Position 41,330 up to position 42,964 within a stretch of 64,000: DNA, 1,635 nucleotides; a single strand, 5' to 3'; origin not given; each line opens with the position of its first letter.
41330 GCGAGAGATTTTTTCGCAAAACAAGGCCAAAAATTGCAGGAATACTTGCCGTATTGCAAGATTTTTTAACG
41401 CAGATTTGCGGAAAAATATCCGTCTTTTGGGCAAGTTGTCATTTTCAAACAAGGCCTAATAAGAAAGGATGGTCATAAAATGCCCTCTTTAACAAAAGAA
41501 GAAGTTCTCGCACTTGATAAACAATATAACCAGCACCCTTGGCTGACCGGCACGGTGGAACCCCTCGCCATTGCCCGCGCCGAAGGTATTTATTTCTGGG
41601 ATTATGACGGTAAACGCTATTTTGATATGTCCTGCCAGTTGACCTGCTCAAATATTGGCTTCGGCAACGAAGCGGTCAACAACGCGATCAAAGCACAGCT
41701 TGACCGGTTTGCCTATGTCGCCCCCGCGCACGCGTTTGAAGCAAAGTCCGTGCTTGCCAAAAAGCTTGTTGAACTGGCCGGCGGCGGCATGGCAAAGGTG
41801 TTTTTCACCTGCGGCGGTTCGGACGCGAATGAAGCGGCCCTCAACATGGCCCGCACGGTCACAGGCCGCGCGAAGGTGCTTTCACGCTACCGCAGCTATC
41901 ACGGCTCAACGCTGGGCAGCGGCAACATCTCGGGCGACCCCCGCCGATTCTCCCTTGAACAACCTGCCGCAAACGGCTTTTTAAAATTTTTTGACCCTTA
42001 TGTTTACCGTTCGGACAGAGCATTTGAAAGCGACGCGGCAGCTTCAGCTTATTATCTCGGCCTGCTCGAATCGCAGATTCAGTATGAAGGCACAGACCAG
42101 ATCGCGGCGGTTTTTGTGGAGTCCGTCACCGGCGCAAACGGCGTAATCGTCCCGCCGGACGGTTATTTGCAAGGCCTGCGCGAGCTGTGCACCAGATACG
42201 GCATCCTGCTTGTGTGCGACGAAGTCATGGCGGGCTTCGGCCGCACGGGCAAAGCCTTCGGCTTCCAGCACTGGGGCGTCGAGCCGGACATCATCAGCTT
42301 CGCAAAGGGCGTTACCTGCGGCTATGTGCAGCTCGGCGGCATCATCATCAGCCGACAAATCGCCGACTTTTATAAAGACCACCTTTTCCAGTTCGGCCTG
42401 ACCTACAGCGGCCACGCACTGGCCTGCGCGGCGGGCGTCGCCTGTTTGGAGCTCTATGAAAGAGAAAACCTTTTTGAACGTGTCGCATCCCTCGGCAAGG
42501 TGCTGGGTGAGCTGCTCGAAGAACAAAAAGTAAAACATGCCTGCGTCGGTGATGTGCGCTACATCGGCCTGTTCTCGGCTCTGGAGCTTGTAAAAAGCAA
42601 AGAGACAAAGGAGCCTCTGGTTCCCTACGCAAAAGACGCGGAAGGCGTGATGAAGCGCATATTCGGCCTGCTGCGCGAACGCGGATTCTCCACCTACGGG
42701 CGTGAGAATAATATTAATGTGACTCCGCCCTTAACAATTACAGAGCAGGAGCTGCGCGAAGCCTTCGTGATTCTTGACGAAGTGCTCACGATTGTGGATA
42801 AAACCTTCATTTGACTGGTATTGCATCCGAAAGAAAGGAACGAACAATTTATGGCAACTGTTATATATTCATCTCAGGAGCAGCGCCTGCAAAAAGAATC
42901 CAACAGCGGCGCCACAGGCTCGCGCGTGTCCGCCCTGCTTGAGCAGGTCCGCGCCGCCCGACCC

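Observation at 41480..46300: Class-III aminotransferase + glycyl radical enzyme + activase: candidate sulfonate C-S lyase module with an atypical GCAEV thiyl loop and no reductase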

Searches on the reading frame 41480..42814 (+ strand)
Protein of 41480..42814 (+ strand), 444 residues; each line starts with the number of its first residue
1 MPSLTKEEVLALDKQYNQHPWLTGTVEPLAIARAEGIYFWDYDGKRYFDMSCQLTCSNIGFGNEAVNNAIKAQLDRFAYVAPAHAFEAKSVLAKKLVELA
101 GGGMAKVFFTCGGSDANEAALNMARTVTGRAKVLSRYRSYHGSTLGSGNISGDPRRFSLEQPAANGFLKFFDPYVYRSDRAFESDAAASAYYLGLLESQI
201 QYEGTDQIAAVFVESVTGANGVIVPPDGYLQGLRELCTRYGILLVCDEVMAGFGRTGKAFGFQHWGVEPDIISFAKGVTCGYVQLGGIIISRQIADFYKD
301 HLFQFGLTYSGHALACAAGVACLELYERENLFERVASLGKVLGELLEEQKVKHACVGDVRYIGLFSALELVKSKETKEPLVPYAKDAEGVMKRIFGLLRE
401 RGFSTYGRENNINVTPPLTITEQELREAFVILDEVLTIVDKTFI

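Call 6: search_protein_families(library=ncbifam, proteins=[window:41480-42814:+])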
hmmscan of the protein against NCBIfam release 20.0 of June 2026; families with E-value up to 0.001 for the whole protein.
window:41480-42814:+ (444 aa): 69 families (the best 25 are shown)
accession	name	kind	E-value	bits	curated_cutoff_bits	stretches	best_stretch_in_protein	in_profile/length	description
NF004718.0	PRK06062.1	subfamily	1.1e-155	518.6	472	1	6-442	16-452/454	hypothetical protein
NF005683.0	PRK07481.1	subfamily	4.4e-99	332.5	575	1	18-439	19-450/453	hypothetical protein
NF005102.0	PRK06541.1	equivalog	1.1e-94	317.6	574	1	28-438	35-455/460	aspartate aminotransferase family protein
NF005812.0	PRK07678.1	subfamily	8.3e-94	314.7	488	1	6-437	7-448/451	aminotransferase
NF005682.0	PRK07480.1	subfamily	9e-91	304.8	510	1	30-437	38-450/459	aminotransferase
NF004767.0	PRK06105.1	subfamily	3.7e-89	299.4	517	1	12-439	11-450/460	aminotransferase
NF005447.0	PRK07036.1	equivalog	1.1e-87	294.7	618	1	7-439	11-455/468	aminotransferase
NF005685.0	PRK07483.1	equivalog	8.5e-87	291.8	485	1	30-431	15-430/444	aspartate aminotransferase family protein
NF005684.0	PRK07482.1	subfamily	7.7e-86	288.5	687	1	20-433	25-449/464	hypothetical protein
NF004426.0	PRK05769.1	equivalog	2.4e-85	287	552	1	9-437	20-438/441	acetyl ornithine aminotransferase family protein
NF006228.0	PRK08360.1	equivalog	2.3e-84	283.6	608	1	26-440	22-428/443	aspartate aminotransferase family protein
NF049939.1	HyAminethphonNHLyPbfA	equivalog_domain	2.6e-80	270.1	525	1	9-437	26-440/442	(R)-1-hydroxy-2-aminoethylphosphonate ammonia-lyase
NF005375.0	PRK06917.1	equivalog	1.4e-79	267.9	535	1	30-436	17-436/448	aspartate aminotransferase family protein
NF005993.0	PRK08117.1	subfamily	5.2e-79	265.9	574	1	20-439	18-430/433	aspartate aminotransferase family protein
NF052567.1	OmAmTferAptACaul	equivalog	7.4e-77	258.9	500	1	27-437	18-429/431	omega-aminotransferase AptA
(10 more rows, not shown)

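Call 30: search_solved_structures(query=window:41480-42814:+, max_evalue=1e-60)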
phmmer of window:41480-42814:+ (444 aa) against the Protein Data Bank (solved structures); distinct sequences matched with E-value up to 1e-60: 27.
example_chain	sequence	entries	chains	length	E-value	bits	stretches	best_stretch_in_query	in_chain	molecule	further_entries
6jix_B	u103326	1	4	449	3.1e-148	497.7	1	1-442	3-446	taurine:2-oxoglutarate aminotransferase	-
6io1_A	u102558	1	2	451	1.2e-77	265.1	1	8-425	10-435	Aminotransferase, class III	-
3n5m_A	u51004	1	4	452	9.9e-76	258.8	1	6-431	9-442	Adenosylmethionine-8-amino-7-oxononanoate aminotransferase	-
6s54_A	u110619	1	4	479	4.5e-74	253.3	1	23-435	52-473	Aspartate aminotransferase family protein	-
5lh9_A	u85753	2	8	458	1.3e-73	251.7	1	28-425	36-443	OMEGA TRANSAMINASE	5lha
9cf4_A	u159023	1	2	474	1.8e-67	231.6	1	29-378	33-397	Aminotransferase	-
6fyq_A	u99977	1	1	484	1.9e-67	231.4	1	10-436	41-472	amine transaminase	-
5kr3_A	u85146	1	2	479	1.9e-66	228.2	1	18-432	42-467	4-aminobutyrate transaminase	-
5kr5_A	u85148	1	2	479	4.1e-66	227.1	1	7-435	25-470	4-aminobutyrate transaminase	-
5kqw_A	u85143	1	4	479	5.2e-66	226.7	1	18-433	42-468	4-aminobutyrate transaminase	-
5kr4_A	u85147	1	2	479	9.7e-66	225.8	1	18-434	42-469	4-aminobutyrate transaminase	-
5kr6_A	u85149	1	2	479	9.4e-65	222.6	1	23-434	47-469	4-aminobutyrate transaminase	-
6g4b_A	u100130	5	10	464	3e-64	220.9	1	13-426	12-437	Aspartate aminotransferase family protein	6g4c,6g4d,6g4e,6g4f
7ypm_A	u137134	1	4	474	4.3e-64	220.4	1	30-433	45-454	Aspartate aminotransferase family protein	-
6gwi_A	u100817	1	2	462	4.4e-64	220.4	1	7-428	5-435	Putrescine aminotransferase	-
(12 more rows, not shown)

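Call 83: search_solved_structures(query=window:41480-42814:+, max_evalue=1e-100, show_alignments=1)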
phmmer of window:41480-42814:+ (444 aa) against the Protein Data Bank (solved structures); distinct sequences matched with E-value up to 1e-100: 1.
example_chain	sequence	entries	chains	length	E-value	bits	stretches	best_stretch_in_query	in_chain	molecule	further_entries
6jix_B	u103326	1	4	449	3.1e-148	497.7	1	1-442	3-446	taurine:2-oxoglutarate aminotransferase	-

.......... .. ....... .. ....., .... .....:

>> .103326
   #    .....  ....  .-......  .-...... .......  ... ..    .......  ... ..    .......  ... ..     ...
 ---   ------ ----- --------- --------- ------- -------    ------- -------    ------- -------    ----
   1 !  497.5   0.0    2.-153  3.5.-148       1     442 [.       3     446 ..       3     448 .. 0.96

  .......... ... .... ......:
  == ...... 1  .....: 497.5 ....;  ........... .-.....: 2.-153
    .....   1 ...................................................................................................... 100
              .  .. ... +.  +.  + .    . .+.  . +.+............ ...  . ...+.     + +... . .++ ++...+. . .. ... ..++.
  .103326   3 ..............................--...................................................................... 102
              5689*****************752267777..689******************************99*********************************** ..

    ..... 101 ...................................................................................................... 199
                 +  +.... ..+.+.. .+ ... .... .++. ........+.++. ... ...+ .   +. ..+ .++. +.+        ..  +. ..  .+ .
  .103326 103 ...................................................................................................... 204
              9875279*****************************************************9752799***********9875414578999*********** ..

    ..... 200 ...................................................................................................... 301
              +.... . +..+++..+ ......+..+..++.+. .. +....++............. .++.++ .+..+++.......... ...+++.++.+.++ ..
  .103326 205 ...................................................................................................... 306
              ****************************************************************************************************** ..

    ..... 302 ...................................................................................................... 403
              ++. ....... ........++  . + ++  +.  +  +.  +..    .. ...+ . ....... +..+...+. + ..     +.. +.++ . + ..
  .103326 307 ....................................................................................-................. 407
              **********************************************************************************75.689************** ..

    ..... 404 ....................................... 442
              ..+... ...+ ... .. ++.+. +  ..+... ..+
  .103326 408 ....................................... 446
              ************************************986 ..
